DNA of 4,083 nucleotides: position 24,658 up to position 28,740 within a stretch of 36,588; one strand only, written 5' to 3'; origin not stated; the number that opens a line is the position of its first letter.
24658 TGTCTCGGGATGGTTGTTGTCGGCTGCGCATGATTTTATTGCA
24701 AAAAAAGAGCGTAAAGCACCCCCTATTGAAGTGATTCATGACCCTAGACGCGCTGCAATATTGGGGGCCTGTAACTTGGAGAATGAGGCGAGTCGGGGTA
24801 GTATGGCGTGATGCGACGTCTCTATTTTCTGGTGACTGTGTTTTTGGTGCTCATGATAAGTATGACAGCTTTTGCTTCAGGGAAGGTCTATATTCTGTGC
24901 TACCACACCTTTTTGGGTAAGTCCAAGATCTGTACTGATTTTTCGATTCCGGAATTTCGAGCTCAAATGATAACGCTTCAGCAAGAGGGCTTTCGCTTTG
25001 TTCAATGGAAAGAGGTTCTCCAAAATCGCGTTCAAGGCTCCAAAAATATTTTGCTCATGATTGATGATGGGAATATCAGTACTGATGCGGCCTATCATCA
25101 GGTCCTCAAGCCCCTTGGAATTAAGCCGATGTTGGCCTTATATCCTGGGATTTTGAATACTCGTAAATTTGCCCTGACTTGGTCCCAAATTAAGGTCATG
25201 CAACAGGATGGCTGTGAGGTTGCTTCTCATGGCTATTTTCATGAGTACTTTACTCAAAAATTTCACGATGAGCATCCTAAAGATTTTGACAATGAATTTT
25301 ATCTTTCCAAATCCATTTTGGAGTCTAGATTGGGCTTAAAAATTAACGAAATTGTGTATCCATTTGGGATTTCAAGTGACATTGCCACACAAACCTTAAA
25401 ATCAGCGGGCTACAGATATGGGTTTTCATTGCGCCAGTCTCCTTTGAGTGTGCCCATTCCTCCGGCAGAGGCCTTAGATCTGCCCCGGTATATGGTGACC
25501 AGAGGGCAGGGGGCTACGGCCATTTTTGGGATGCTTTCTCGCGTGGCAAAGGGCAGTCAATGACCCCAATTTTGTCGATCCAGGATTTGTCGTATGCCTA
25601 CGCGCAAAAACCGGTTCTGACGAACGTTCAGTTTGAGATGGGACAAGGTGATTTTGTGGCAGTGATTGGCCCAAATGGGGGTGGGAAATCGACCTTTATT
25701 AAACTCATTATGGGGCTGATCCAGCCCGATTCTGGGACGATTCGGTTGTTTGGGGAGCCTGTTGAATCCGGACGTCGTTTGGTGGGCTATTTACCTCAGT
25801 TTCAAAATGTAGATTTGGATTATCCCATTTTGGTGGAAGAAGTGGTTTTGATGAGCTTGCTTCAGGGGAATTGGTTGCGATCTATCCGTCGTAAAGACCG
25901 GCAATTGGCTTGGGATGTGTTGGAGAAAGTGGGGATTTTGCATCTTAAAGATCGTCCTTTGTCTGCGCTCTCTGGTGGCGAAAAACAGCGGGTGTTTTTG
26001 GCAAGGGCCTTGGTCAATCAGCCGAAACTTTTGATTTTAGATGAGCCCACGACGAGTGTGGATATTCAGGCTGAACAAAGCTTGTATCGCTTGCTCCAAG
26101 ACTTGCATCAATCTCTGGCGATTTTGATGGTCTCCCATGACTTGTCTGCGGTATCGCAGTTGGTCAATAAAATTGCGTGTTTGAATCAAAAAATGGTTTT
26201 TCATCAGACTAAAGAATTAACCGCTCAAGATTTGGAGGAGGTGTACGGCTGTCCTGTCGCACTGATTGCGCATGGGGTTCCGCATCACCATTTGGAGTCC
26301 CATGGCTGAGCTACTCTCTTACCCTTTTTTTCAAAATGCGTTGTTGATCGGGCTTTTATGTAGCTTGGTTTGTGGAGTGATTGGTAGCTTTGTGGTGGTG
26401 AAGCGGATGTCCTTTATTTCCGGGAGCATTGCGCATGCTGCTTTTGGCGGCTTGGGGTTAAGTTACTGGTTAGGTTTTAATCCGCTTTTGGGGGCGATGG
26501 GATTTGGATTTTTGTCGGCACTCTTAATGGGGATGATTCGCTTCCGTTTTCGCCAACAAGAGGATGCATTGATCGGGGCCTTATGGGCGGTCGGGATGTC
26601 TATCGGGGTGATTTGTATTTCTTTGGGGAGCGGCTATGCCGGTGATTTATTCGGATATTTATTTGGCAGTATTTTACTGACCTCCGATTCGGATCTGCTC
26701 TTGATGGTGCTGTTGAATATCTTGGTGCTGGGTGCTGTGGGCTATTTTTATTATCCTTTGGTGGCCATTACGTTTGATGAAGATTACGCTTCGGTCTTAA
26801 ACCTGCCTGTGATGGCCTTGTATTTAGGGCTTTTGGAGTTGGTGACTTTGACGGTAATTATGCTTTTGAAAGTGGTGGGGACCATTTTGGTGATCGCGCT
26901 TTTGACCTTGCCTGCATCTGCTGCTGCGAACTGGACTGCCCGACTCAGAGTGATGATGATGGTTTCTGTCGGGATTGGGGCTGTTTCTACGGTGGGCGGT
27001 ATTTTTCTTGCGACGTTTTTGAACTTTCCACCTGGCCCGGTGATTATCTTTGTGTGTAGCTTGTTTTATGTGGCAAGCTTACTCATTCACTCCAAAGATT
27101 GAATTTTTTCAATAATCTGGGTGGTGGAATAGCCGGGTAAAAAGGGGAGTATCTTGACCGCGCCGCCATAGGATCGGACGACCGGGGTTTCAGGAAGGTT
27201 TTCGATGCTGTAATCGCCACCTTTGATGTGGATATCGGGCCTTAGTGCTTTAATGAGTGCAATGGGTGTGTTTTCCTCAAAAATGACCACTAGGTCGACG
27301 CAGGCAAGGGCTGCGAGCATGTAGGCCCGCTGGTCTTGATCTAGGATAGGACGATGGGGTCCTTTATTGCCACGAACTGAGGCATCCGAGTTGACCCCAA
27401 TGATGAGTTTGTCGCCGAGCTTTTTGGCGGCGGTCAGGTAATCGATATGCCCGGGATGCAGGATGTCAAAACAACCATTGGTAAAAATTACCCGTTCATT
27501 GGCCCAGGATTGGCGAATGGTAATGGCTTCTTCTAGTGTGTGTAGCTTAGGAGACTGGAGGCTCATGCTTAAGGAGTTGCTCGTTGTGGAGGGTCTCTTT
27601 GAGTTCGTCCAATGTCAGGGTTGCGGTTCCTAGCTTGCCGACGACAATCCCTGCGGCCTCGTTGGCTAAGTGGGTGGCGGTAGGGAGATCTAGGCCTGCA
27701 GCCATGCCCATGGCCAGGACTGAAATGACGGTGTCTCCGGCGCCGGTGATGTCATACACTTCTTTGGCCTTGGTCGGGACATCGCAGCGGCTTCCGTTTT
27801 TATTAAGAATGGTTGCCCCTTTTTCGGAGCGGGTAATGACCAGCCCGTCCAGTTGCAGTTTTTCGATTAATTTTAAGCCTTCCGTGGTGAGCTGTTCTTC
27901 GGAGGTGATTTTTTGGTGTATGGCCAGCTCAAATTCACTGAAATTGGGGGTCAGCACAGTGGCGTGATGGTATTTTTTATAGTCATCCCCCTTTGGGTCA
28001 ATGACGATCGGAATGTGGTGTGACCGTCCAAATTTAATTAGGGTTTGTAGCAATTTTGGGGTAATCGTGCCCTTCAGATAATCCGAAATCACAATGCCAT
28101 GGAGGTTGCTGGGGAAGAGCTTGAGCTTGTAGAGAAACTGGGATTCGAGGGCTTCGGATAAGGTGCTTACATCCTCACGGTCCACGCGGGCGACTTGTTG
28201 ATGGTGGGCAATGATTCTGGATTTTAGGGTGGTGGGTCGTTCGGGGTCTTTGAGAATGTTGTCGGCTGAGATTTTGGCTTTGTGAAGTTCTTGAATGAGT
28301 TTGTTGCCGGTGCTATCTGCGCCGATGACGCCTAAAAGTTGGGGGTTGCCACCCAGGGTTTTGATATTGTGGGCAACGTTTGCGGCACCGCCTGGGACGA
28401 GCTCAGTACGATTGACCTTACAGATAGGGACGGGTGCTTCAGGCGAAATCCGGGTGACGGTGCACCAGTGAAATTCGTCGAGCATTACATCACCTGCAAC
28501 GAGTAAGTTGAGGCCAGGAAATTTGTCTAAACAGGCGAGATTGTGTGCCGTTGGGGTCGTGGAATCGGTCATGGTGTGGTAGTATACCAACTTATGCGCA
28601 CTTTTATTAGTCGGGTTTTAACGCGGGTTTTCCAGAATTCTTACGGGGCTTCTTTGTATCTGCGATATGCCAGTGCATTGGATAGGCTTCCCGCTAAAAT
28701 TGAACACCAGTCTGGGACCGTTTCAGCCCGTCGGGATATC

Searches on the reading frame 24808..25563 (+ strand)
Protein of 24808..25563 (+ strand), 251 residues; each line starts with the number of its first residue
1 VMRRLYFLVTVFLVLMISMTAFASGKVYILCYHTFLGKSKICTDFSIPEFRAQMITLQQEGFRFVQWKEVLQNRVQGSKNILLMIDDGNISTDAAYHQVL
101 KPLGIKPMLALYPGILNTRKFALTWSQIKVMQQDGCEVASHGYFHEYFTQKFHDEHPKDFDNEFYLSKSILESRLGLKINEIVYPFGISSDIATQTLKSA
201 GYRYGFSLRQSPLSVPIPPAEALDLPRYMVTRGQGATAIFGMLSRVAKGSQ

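Call 27: search_protein_families(library=pfam, proteins=[window:24808-25563:+], max_evalue=0.001)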
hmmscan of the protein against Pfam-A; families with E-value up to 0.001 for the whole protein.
window:24808-25563:+ (251 aa): 2 families
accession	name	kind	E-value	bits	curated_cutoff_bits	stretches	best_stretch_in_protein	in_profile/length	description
PF01522.26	Polysacc_deac_1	-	3.8e-13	49.9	23.1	1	76-204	4-123/124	Polysaccharide deacetylase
PF10096.14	DUF2334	-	3.5e-08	33.7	26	1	95-168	20-102/203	Uncharacterized protein conserved in bacteria (DUF2334)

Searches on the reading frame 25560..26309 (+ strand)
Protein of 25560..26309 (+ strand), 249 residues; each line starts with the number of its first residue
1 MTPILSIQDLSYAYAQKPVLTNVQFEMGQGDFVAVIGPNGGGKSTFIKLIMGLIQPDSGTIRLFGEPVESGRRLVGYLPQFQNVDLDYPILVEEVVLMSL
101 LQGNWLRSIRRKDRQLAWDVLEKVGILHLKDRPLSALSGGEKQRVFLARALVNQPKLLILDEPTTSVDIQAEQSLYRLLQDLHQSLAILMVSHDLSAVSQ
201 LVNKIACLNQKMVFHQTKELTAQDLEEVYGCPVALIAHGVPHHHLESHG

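Call 27: search_protein_families(library=pfam, proteins=[window:25560-26309:+], max_evalue=0.001)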
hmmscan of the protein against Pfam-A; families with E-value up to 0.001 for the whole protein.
window:25560-26309:+ (249 aa): 3 families
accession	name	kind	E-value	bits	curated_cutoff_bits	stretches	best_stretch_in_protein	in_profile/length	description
PF00005.33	ABC_tran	-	1.9e-33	116.4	25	1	20-165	1-137/137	ABC transporter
PF13304.12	AAA_21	-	3e-11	44.4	27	2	128-197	229-302/304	AAA domain, putative AbiEii toxin, Type IV TA system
PF02463.25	SMC_N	-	5.8e-06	26.3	40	0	30-50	24-44/220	RecF/RecN/SMC N terminal domain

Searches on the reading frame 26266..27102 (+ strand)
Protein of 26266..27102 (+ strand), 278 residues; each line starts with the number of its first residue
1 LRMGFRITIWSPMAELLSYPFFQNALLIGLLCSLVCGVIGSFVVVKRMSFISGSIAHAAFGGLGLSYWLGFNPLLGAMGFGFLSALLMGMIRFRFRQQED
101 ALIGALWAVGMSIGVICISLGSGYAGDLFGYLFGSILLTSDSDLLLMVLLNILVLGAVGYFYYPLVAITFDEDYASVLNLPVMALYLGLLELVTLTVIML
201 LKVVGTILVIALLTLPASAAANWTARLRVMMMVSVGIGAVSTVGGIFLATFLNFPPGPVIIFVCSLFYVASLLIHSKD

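Call 27: search_protein_families(library=pfam, proteins=[window:26266-27102:+], max_evalue=0.001)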
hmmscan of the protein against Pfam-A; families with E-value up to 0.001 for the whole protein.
window:26266-27102:+ (278 aa): 1 family
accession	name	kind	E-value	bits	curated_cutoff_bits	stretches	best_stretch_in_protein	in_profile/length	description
PF00950.22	ABC-3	-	2.1e-69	234.4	20.1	1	18-273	1-256/258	ABC 3 transport family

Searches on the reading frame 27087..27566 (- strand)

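Call 27: search_protein_families(library=pfam, proteins=[window:27087-27566:-], max_evalue=0.001)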
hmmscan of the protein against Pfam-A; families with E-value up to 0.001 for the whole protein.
window:27087-27566:- (159 aa): 1 family
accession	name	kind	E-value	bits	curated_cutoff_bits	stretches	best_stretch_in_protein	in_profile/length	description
PF01467.32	CTP_transf_like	-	1.5e-19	71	21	1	28-153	1-132/133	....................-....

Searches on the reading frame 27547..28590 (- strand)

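Call 27: search_protein_families(library=pfam, proteins=[window:27547-28590:-], max_evalue=0.001)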
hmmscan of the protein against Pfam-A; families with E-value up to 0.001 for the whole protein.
window:27547-28590:- (347 aa): 2 families
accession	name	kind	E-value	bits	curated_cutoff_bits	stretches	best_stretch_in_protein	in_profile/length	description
PF00294.29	PfkB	-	3.9e-45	154.9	25.8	1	45-324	18-297/302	pfkB family carbohydrate kinase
PF08543.17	Phos_pyr_kin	-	2.9e-07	30.6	27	1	208-311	118-226/246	Phosphomethylpyrimidine kinase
